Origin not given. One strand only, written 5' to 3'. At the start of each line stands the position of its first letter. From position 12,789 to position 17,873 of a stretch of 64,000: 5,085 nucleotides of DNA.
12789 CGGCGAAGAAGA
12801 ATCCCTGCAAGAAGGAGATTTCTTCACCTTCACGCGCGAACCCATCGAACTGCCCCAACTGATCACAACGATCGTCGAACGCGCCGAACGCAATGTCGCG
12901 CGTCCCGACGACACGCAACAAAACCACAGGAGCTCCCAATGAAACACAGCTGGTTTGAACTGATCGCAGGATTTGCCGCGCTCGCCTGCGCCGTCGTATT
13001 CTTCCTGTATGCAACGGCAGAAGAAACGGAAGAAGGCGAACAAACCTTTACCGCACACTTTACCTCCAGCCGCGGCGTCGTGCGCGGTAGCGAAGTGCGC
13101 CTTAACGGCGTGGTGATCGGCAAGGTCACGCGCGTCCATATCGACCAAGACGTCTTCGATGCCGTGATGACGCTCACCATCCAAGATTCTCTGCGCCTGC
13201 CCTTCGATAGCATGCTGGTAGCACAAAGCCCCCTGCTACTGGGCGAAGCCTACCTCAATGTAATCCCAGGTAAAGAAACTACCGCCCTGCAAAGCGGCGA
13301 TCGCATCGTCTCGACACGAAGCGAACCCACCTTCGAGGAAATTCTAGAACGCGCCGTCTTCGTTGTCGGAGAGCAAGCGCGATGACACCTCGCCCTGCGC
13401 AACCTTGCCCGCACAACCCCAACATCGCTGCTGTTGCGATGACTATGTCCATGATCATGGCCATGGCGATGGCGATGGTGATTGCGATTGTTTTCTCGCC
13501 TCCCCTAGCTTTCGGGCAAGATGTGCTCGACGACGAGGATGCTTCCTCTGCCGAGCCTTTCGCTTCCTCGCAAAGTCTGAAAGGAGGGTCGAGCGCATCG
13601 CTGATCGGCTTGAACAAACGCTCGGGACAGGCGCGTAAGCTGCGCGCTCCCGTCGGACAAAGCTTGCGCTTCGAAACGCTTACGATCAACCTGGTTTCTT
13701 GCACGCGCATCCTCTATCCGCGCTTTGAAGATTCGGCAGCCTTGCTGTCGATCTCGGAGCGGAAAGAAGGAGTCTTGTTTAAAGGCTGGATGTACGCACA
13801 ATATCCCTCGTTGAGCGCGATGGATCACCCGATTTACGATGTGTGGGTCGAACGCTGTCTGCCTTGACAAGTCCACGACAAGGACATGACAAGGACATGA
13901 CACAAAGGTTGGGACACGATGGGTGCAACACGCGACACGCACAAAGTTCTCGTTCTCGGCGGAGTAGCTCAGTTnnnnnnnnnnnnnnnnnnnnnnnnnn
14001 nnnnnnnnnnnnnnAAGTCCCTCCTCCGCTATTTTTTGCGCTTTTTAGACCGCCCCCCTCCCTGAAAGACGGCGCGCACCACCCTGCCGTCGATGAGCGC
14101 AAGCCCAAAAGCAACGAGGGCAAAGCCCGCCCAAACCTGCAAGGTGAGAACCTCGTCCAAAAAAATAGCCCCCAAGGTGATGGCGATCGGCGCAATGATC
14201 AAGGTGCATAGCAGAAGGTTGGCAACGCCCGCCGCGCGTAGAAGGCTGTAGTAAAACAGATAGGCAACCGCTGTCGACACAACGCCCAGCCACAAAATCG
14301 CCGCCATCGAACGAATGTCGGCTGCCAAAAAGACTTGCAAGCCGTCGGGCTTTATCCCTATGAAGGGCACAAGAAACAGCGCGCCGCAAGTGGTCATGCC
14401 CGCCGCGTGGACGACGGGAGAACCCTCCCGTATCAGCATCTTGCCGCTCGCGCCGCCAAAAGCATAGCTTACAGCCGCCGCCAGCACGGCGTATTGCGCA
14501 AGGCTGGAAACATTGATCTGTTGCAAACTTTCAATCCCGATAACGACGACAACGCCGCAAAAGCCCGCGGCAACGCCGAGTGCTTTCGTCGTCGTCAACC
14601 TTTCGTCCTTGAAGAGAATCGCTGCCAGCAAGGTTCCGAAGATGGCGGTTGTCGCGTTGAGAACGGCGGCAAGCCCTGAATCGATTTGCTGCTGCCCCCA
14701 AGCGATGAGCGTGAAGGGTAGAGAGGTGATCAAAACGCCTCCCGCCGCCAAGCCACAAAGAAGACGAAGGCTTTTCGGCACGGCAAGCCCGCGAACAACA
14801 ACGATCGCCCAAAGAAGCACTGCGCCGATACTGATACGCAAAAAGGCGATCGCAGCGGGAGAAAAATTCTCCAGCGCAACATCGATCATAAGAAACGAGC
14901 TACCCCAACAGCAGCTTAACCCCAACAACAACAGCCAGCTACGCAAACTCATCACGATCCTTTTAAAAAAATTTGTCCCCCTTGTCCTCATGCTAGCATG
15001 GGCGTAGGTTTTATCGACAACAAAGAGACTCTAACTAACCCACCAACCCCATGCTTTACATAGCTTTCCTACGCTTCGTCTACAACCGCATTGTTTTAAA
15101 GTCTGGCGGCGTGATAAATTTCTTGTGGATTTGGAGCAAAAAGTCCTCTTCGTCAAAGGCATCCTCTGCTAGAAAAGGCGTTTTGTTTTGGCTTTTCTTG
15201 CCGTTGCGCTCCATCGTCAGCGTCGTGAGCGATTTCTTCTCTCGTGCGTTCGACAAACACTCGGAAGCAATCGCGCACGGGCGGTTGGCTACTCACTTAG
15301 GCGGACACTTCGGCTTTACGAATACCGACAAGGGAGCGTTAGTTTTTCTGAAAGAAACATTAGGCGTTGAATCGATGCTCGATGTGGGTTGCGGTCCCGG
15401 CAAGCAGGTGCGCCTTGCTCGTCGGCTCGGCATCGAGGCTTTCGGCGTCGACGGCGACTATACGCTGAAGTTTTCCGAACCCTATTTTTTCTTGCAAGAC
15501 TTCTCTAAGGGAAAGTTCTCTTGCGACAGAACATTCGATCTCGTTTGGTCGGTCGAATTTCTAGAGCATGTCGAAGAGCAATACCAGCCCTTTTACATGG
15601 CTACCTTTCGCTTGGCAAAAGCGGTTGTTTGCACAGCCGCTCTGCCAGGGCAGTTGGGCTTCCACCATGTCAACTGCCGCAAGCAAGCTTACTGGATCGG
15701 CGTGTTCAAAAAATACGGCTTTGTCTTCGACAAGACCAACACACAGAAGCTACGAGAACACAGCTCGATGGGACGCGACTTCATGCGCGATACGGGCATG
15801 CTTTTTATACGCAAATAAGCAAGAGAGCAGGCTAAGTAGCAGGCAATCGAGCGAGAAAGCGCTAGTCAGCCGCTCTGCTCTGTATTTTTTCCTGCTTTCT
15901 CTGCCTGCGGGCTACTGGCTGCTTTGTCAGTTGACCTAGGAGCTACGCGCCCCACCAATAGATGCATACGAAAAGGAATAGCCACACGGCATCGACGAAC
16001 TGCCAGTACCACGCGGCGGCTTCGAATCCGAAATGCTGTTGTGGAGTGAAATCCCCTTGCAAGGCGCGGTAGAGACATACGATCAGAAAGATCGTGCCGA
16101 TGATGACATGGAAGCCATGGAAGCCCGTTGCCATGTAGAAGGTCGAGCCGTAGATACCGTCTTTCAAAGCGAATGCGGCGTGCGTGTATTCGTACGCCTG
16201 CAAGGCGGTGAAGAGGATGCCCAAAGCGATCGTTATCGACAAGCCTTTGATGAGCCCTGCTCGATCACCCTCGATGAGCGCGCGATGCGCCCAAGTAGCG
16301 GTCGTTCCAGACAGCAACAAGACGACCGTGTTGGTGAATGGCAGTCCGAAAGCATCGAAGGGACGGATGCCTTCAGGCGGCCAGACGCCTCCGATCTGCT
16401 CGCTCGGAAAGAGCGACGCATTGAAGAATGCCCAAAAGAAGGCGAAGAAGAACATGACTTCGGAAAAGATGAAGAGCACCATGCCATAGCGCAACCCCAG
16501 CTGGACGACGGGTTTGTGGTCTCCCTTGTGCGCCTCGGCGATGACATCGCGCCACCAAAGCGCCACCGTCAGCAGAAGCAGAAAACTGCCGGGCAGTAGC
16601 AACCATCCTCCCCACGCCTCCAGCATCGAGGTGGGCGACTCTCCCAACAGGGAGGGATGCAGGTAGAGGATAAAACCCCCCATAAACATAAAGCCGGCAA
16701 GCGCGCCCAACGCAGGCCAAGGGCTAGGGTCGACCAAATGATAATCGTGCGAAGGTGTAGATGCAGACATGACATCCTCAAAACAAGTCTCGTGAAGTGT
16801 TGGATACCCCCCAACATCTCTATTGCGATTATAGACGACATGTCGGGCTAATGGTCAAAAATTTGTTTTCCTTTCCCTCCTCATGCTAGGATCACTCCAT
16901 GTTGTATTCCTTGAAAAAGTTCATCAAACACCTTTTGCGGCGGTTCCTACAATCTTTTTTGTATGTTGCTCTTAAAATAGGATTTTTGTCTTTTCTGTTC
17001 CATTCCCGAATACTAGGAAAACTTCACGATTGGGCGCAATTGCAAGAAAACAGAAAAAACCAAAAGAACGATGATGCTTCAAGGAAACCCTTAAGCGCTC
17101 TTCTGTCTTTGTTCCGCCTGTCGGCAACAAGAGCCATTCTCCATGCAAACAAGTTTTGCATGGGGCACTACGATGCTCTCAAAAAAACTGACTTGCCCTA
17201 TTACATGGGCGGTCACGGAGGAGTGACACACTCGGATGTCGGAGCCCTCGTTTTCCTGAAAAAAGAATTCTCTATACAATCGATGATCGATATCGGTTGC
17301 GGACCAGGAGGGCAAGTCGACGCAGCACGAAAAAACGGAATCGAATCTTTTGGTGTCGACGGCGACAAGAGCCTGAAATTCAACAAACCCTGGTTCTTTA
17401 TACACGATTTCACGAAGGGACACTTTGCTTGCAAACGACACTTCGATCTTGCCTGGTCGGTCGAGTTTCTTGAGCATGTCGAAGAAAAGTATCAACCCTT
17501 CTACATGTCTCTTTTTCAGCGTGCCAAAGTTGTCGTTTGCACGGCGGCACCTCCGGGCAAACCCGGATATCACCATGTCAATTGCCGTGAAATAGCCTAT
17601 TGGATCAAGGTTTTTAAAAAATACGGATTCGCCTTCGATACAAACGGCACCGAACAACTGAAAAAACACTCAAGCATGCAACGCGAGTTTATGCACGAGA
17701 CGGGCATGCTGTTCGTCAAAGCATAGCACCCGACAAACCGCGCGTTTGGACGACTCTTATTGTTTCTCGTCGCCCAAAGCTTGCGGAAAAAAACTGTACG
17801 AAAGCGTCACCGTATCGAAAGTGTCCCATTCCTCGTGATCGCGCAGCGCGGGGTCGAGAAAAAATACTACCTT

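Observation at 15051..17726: Two paralogous low-GC SAM-methyltransferase genes inserted on the opposite strand inside the ctaCDBGE oxidase cluster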

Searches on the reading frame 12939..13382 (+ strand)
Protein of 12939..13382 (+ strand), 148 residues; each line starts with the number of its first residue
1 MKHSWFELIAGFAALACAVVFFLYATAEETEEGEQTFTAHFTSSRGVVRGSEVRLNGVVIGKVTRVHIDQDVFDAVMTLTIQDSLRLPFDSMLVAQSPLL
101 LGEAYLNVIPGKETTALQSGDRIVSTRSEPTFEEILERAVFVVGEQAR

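Call 56: search_protein_families(library=pfam, proteins=[window:12939-13382:+], max_evalue=0.01)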
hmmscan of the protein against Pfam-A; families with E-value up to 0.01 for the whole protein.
window:12939-13382:+ (148 aa): 1 family
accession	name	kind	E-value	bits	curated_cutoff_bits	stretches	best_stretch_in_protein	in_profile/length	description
PF02470.25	MlaD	-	3.5e-14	53.2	25.1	1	35-111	3-81/81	MlaD protein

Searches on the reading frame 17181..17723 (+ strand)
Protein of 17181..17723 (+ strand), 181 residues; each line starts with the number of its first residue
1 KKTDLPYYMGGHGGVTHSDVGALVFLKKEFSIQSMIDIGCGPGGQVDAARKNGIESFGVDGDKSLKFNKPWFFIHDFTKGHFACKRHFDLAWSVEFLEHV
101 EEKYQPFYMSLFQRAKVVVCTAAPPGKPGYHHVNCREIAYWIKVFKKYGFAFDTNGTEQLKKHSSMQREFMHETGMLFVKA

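Call 34: search_dna_similar(query=window:17190-17723:+, collection=phages, mode=protein, max_rows=30)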
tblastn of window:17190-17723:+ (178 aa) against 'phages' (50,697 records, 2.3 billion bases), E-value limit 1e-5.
Records with a match: 2; places in all: 2; records where one place covers at least 80% of the query: 2.
Best place of each record, by identity: <60% 2.
By first word of the organism name: Caulobacter 2.
By host as written in the record: Caulobacter crescentus CB15 2.
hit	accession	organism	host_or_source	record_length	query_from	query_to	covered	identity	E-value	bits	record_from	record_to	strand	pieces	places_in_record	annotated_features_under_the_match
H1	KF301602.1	Caulobacter phage Cr30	Caulobacter crescentus CB15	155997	1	175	98%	43.5%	7e-40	148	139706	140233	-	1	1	hypothetical protein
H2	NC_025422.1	Caulobacter phage Cr30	Caulobacter crescentus CB15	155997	1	175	98%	43.5%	7e-40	148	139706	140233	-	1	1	hypothetical protein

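Call 35: get_annotated_region(hit=H1, flank=7000)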
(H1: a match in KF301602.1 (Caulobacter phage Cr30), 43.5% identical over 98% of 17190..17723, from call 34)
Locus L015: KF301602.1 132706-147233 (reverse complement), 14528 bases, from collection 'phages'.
description: Caulobacter phage Cr30, complete genome.
organism: Caulobacter phage Cr30 (NCBI taxid 1357714)
taxonomy: Viruses; Duplodnaviria; Heunggongvirae; Uroviricota; Caudoviricetes
host: Caulobacter crescentus CB15; source: pond water; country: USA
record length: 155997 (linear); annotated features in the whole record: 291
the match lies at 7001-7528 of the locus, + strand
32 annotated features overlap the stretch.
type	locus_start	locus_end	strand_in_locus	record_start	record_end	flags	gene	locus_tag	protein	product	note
CDS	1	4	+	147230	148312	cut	-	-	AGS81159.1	recombination protein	-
CDS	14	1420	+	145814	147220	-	-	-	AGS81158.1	DNA primase/helicase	-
CDS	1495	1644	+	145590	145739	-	-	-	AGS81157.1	hypothetical protein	-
CDS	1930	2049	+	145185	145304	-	-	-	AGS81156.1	hypothetical protein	-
CDS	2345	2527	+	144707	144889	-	-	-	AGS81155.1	hypothetical protein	-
CDS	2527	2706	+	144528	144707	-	-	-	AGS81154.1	hypothetical protein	-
CDS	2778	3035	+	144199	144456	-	-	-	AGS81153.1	hypothetical protein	-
tRNA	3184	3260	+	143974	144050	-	-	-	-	tRNA-Gly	anticodon TCC; discovered using tRNAscanSE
tRNA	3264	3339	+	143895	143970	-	-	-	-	tRNA-Asn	anticodon GTT; discovered using tRNAscanSE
CDS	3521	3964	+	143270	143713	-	-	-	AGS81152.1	hypothetical protein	-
CDS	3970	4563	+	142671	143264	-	-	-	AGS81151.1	hypothetical protein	-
CDS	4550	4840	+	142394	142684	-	-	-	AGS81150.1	hypothetical protein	-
CDS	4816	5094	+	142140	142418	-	-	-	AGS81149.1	hypothetical protein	-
CDS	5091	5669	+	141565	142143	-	-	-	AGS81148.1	DNA helicase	phage T4-like loader of gp41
CDS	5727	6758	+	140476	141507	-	-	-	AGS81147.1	hypothetical protein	-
CDS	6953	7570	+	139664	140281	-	-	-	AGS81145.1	hypothetical protein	-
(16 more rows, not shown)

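Call 78: search_protein_representatives(protein=window:17181-17723:+)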
Query: 181 residues. Proteins with E-value up to 0.001 (for the whole library): 5766; up to 1e-10: 1367; up to 1e-30: 164. The best 150 are listed.
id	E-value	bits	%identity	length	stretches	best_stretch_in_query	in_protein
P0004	2.7e-98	343.8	80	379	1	1-180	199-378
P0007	7.3e-92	322.8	73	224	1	3-180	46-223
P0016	7.1e-75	267.4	63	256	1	6-180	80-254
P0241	2.5e-61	223.2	59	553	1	5-180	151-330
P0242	1.8e-57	210.6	53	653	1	7-180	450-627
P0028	5.4e-57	209.1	54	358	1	8-180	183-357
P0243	1.0e-56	208.2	49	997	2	5-180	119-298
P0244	5.6e-56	205.8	52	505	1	2-180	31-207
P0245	3.4e-52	193.4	55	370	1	16-180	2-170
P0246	2.5e-51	190.6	52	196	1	8-179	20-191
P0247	3.3e-51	190.2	50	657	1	4-180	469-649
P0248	5.4e-50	186.2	50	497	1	6-180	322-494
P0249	2.2e-49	184.2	48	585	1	3-180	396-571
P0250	2.5e-49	184.1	47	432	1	8-179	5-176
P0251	2.9e-48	180.6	51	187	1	2-163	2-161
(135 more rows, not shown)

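Call 80: search_protein_families(library=pfam, alignment_id=A6, max_evalue=0.0001)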
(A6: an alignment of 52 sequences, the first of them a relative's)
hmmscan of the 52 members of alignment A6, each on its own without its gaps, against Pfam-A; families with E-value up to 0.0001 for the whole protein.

A. member 1, P0241 (553 aa): 9 families
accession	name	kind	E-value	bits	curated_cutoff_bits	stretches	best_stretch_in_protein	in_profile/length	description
PF13489.12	Methyltransf_23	-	4.1e-23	82.3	27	2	355-461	15-119/164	Methyltransferase domain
PF08241.18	Methyltransf_11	-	4.4e-20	72.6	21.2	1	364-458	1-95/95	Methyltransferase domain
PF08242.18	Methyltransf_12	-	1.5e-16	61.3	30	1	364-456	1-98/98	Methyltransferase domain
PF13649.12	Methyltransf_25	-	2.3e-15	57.5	27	1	363-454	1-97/97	Methyltransferase domain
PF13847.12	Methyltransf_31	-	5.6e-10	39.5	27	1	358-457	2-108/145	Methyltransferase domain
PF07021.18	MetW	-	7.3e-07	29.4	21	0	353-448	7-100/193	Methionine biosynthesis protein MetW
PF02353.26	CMAS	-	1e-06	28.7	27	0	357-458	60-164/273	Mycolic acid cyclopropane synthetase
PF13432.12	TPR_16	-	3.2e-05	24.7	32.7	0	42-95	3-56/65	Tetratricopeptide repeat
PF07719.23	TPR_2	-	4.1e-05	23.8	27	0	72-96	3-27/34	Tetratricopeptide repeat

B. families by the number of members that match (of 52 scanned): 26 families (the first 25 are shown)
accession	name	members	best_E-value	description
PF13489.12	Methyltransf_23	28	2e-28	Methyltransferase domain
PF08241.18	Methyltransf_11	24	2e-23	Methyltransferase domain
PF13649.12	Methyltransf_25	14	1.3e-19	Methyltransferase domain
PF08242.18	Methyltransf_12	10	3.6e-18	Methyltransferase domain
PF00535.33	Glycos_transf_2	4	3.6e-10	Glycosyl transferase family 2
PF13847.12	Methyltransf_31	3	2e-13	Methyltransferase domain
PF05159.20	Capsule_synth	3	1.1e-11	Capsule polysaccharide biosynthesis protein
PF13578.12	Methyltransf_24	2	1.5e-18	Methyltransferase domain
PF03567.20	Sulfotransfer_2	2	7.1e-14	Sulfotransferase family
PF02709.20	Glyco_transf_7C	2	3.6e-07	N-terminal domain of galactosyltransferase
PF05711.17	TylF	2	5.8e-07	Macrocin-O-methyltransferase (TylF)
PF07021.18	MetW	2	7.3e-07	Methionine biosynthesis protein MetW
PF02353.26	CMAS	2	1e-06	Mycolic acid cyclopropane synthetase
PF07719.23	TPR_2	2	1.2e-05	Tetratricopeptide repeat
PF13432.12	TPR_16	2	3.2e-05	Tetratricopeptide repeat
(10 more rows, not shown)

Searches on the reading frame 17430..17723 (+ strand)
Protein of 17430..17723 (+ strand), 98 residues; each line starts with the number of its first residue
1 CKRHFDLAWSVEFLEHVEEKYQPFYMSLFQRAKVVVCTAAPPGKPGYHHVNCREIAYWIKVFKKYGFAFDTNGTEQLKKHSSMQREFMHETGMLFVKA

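Call 87: search_solved_structures(query=A7, max_evalue=10, show_alignments=5)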
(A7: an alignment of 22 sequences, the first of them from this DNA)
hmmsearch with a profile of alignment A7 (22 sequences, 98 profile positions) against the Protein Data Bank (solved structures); distinct sequences matched with E-value up to 10: 2.
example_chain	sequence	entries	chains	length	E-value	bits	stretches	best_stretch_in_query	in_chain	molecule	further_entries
3k7y_A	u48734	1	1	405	0.95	13.1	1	17-71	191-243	Aspartate aminotransferase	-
5enz_A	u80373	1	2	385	2.9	11.5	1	17-80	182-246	UDP-GlcNAc 2-epimerase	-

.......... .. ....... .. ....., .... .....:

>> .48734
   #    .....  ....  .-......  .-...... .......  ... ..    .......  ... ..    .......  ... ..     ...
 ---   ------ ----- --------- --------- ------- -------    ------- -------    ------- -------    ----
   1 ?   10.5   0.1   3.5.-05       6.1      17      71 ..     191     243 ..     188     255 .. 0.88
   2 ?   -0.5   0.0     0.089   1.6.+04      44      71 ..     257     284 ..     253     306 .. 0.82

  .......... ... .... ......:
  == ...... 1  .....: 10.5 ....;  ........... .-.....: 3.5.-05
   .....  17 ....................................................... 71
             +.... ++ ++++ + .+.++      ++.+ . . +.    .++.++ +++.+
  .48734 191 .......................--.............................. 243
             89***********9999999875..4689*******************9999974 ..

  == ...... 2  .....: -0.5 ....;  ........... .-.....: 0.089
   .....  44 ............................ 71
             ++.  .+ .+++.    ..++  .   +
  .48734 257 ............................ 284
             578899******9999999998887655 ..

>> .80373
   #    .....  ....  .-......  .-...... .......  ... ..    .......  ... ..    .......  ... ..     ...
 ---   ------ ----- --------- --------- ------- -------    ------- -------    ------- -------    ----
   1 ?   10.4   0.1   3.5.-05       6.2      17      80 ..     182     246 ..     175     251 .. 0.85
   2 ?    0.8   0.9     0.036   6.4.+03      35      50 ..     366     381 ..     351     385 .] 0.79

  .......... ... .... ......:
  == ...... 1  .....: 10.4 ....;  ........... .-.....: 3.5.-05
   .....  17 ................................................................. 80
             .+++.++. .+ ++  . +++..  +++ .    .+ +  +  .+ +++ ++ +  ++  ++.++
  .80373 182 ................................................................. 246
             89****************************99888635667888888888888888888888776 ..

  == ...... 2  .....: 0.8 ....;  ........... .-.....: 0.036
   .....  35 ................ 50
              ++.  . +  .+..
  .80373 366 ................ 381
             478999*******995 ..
